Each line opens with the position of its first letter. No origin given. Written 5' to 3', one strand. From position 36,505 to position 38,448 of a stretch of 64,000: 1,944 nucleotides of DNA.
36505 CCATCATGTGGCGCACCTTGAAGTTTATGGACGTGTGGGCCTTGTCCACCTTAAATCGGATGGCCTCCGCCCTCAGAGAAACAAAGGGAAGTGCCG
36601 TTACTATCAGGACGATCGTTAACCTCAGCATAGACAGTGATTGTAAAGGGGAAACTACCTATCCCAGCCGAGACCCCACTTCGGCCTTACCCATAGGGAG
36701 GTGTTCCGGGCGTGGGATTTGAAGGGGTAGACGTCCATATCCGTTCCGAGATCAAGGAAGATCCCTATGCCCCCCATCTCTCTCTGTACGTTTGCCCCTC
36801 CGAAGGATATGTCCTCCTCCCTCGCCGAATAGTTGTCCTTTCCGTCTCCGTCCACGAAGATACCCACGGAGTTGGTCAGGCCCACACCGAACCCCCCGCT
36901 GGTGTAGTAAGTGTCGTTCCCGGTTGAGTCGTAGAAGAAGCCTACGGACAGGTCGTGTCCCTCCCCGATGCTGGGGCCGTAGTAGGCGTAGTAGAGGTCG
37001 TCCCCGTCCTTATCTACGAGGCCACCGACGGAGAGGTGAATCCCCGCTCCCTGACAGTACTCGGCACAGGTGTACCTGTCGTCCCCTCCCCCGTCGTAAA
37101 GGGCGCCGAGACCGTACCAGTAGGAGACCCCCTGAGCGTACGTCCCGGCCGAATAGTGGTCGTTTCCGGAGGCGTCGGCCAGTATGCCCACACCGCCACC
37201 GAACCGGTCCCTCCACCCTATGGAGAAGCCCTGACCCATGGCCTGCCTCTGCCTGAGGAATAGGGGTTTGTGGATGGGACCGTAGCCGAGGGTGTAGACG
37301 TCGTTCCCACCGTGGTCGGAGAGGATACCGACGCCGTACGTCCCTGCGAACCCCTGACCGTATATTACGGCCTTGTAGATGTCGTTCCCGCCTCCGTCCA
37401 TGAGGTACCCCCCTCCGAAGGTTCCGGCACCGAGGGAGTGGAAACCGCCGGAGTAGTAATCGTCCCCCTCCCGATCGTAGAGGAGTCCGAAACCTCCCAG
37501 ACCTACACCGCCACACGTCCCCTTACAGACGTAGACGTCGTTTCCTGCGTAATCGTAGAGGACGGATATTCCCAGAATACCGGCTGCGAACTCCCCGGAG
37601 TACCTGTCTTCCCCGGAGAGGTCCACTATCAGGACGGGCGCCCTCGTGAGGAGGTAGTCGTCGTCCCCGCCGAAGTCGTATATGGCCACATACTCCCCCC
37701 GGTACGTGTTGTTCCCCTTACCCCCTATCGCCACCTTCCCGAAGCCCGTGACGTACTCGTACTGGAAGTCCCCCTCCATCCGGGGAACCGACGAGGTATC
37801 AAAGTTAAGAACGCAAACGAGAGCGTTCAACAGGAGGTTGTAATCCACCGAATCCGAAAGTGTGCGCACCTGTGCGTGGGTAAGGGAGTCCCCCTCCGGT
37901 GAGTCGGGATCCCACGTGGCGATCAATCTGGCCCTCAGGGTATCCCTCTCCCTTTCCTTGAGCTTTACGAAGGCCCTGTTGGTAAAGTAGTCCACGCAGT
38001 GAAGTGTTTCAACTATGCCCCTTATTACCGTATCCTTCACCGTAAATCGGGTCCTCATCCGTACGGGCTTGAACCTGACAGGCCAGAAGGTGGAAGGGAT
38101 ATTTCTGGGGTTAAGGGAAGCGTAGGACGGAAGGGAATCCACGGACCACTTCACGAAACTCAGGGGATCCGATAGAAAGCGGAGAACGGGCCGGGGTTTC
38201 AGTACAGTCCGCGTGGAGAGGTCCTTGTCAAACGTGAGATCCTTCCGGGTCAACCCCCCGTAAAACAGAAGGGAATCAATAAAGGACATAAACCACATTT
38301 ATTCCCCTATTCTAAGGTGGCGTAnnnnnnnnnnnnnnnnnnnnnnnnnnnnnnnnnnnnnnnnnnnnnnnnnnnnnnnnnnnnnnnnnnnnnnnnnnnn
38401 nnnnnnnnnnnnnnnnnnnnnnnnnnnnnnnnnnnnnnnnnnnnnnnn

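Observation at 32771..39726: Cell-envelope cluster with two paralogous Gly/Asp-rich repeat proteins of an unrecognised 'hhD-x2-G-(N/D)-D-x-Y' type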

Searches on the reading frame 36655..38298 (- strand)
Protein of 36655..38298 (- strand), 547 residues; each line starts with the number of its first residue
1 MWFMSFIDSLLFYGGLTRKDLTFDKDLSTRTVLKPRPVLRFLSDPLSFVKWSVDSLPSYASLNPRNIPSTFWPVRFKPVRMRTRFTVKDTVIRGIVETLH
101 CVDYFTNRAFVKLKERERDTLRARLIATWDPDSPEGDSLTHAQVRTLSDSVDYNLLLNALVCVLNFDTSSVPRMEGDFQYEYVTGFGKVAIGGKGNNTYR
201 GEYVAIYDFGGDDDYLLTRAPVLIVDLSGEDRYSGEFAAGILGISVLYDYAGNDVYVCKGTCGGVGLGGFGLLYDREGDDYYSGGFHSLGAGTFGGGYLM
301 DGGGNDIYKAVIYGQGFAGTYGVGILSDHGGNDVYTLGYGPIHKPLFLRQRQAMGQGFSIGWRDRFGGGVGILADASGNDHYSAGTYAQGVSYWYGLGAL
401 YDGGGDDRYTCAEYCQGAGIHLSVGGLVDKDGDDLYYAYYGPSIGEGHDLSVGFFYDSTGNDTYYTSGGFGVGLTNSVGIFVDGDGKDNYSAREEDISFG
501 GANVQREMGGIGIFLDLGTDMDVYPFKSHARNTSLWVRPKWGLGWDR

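Call 3: search_protein_families(library=pfam, proteins=[window:36655-38298:-], max_evalue=1)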
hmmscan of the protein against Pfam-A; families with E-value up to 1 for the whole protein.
window:36655-38298:- (547 aa): 0 families

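Call 4: search_protein_families(library=ncbifam, proteins=[window:36655-38298:-], max_evalue=1)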
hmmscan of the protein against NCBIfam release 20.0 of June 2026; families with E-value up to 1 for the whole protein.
window:36655-38298:- (547 aa): 0 families

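Call 7: search_solved_structures(query=window:36655-38298:-, max_evalue=10, show_alignments=2)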
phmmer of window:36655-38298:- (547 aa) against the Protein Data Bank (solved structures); distinct sequences matched with E-value up to 10: 0.

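Call 8: find_homologous_proteins(query=window:36655-38298:-)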
Query window:36655-38298:- (547 aa): 1811 proteins with E <= 0.001 among 8000 candidates; the best 120 are listed.
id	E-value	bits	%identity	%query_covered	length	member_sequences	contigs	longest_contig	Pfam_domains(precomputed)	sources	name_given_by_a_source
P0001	0.0e+0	1263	99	100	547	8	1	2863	-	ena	-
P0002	0.0e+0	1070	83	100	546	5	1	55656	-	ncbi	-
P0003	0.0e+0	1047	82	99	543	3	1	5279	-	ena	-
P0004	2.0e-284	963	76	100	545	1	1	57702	-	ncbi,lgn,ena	-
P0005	3.4e-279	945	75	100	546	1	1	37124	-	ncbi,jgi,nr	ncbi:MAG: hypothetical protein GXO29_02040 [Thermotogae bacterium]|nr:hypothetical protein [Thermoto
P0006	3.6e-274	929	74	100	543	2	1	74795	-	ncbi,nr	ncbi:MAG: hypothetical protein GXO39_07920 [Thermotogae bacterium]|nr:hypothetical protein [Thermoto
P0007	2.4e-180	619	54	99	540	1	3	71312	-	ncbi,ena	-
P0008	3.6e-179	615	53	99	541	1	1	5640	-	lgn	-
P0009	3.0e-164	566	50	99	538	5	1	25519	-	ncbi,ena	-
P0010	3.5e-156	539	51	90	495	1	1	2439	-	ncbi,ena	-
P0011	6.4e-156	538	48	97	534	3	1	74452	-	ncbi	-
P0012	1.2e-155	537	51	93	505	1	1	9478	-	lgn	-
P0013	1.9e-154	533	49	99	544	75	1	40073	-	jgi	jgi:hypothetical protein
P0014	1.4e-153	531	49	99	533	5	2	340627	-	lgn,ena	-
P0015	3.1e-95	338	39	99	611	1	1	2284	-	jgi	-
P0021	8.2e-91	323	39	99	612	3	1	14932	-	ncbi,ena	-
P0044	6.4e-87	311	47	69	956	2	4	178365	PF02985.29,PF03130.23,PF13646.13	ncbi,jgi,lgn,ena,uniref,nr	ncbi:MAG: HEAT repeat domain-containing protein [candidate division WOR-3 bacterium]|uniref:HEAT rep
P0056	5.4e-86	307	35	99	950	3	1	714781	PF02985.29,PF03130.23,PF13646.13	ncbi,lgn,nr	ncbi:HEAT repeat domain-containing protein [candidate division WOR-3 bacterium]|nr:HEAT repeat domai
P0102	3.4e-83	298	36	97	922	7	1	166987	PF03130.23,PF13646.13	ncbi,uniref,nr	ncbi:hypothetical protein CEE36_02860 [candidate division TA06 bacterium B3_TA06]|uniref:HEAT repeat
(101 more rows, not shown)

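Call 15: find_related_loci(query=A1, collection=genome_contigs, flank=8000)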
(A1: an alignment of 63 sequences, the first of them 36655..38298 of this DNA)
Query A1 (547 aa) in genome_contigs; peptide patterns used: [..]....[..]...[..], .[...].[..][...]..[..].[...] (x = any residue, [..] = any of these).
599 stretches matched a pattern (row limit reached: there are more); 574 encode a relative of the query (tblastn E <= 1e-3); the best 80 are kept; 80 distinct loci.
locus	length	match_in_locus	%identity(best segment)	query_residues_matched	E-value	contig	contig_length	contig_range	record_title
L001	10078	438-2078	99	1-547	0e+0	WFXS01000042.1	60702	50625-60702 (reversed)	MAG: candidate division WOR-3 bacterium isolate S141_60_esom k151_189819, whole genome shotgun sequence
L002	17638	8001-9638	83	1-547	0e+0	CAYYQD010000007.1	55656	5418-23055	MAG TPA_asm: uncultured bacterium isolate SRP163575_co3_144 genome assembly, contig: NODE_447_length_55656_cov_8.611985,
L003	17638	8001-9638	75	1-547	0e+0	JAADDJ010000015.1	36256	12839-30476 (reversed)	MAG: Thermotogota bacterium isolate L_MaxBin.116 contig-127_699, whole genome shotgun sequence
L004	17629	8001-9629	73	1-547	0e+0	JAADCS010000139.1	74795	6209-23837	MAG: Thermotogota bacterium isolate L_MaxBin.031 contig-127_119, whole genome shotgun sequence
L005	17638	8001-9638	83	1-547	0e+0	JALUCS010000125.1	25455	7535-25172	MAG: candidate division WOR-3 bacterium isolate S143_maxbin2_scaf2bin.169 S143_NODE_783_length_25455_cov_43.533204, whol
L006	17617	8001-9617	54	3-546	0e+0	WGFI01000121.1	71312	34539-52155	MAG: candidate division WOR-3 bacterium isolate S146_79 k151_871107, whole genome shotgun sequence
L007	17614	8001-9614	50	4-547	5e-162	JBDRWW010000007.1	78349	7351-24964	MAG: candidate division WOR-3 bacterium isolate ZZQ_201803_bins_59 ZZQ_201803_bins_59_scaffold_7, whole genome shotgun s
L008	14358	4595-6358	39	6-546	1e-104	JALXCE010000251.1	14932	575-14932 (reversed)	MAG: candidate division WOR-3 bacterium isolate T2_metabat2_scaf2bin.142 T2_NODE_4211_length_14932_cov_5.647754, whole g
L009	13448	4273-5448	46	169-547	9e-101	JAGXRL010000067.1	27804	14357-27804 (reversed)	MAG: Candidatus Latescibacterota bacterium isolate CROMO_A_102 c_000000423161, whole genome shotgun sequence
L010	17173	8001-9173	46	169-546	3e-100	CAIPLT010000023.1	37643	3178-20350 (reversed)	candidate division WOR-3 bacterium isolate AM-sed-core2-D2_bin-250 genome assembly, contig: bin-250:23/89, whole genome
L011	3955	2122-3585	41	78-546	3e-101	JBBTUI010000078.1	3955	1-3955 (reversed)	MAG: Patescibacteria group bacterium isolate H41-bin211_1 H41_bin211_1_000000000078, whole genome shotgun sequence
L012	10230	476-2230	37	4-546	8e-100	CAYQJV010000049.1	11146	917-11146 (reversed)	MAG TPA_asm: uncultured bacterium isolate SRP338002_co1_144 genome assembly, contig: NODE_5477_length_11146_cov_7.768461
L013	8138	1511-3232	37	16-546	7e-100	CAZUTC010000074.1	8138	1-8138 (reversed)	MAG TPA_asm: uncultured bacterium isolate binchicken_co349_126 genome assembly, contig: NODE_3411_length_8138_cov_11.384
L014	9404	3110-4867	37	11-547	2e-98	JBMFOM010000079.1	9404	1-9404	MAG: candidate division WOR-3 bacterium isolate KM4338-37 NODE_79_length_9404_cov_5.998713, whole genome shotgun sequenc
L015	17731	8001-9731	36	31-546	2e-97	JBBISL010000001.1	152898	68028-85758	MAG: candidate division WOR-3 bacterium isolate SLF170214_bin_372 NODE_111_length_152898_cov_5.866962, whole genome shot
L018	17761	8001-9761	37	20-546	2e-96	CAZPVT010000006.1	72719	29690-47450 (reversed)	MAG TPA_asm: uncultured bacterium isolate SRP231805_co4_154 genome assembly, contig: k141_64930, whole genome shotgun se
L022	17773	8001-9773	36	19-547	6e-96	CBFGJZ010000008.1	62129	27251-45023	MAG: candidate division WOR-3 bacterium isolate SZTDM_202302_bins_70.1 genome assembly, contig: NODE_8_length_62129_cov_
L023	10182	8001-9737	38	16-546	6e-96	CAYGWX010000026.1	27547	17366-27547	MAG TPA_asm: uncultured bacterium isolate ERP119294_co1_425 genome assembly, contig: NODE_1974_length_27547_cov_24.78364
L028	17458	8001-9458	41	95-546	2e-95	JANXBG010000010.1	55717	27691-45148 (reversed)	MAG: candidate division WOR-3 bacterium isolate SKYB26 NODE_10_length_55717_cov_5.171495, whole genome shotgun sequence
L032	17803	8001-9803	36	4-546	4e-95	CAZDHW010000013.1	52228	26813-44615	MAG TPA_asm: uncultured bacterium isolate SRP104967_co1_12 genome assembly, contig: NODE_169_length_52228_cov_30.457382,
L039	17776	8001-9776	38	5-547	7e-100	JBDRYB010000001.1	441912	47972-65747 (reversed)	MAG: candidate division WOR-3 bacterium isolate QQ_201907_bins_18 QQ_201907_bins_18_scaffold_1, whole genome shotgun seq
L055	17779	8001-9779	35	5-546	7e-92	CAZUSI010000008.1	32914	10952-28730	MAG TPA_asm: uncultured bacterium isolate SRP104967_co1_96 genome assembly, contig: NODE_424_length_32914_cov_126.916766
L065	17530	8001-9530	41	85-546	3e-92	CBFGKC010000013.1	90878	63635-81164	MAG: candidate division WOR-3 bacterium isolate V_C2H3O2Na_Bin.72.optimized.1 genome assembly, contig: NODE_13_length_90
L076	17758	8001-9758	35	7-546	2e-89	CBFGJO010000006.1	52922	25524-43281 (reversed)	MAG: candidate division WOR-3 bacterium isolate QZM1.Bin.43.optimized.1 genome assembly, contig: NODE_6_length_52922_cov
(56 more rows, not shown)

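Call 20: predict_structure(alignment_id=A1)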
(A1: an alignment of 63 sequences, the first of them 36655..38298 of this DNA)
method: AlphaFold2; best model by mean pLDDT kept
length: 547 residues; sequences in the alignment: 63
mean_pLDDT: 94.1   pTM: 0.94
mean pLDDT of the five models: 94.1, 94.0, 93.7, 93.4, 92.7
residues with pLDDT >= 90: 457; 70-90: 80; 50-70: 10; < 50: 0
segments of 3 or more residues with pLDDT < 50: none
pLDDT, mean of each block of 10 residues (from residue 1): 92 95 90 96 98 97 97 95 84 94 97 92 92 81 89 98 93 88 96 96 97 97 98 98 98 97 97 98 97 98 98 97 98 94 70 95 94 99 96 98 98 95 97 96 94 97 95 95 97 90 79 95 90 89 94
secondary structure, 60 per line:
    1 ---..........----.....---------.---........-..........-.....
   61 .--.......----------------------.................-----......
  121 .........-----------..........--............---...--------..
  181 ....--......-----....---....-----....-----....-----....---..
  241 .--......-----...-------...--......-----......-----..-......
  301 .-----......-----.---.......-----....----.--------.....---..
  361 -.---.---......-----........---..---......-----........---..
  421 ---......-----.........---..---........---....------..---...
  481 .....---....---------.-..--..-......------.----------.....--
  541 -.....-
elements in order: H4-13 H18-22 H36-43 H45-54 H56-61 H64-70 H93-109 H115-129 H141-150 H153-164 E179-184 E187-192 E198-201 E205-208 E214-217 E223-226 E232-235 E239-241 E244-249 E255-257 E265-267 E270-275 E281-286 E295-301 E307-312 E322-328 E334-337 E351-355 E370-375 E381-388 E397-402 E408-415 E424-429 E435-443 E452-459 E463-466 E478-485 E489-492 E511-516 E534-538 E542-546
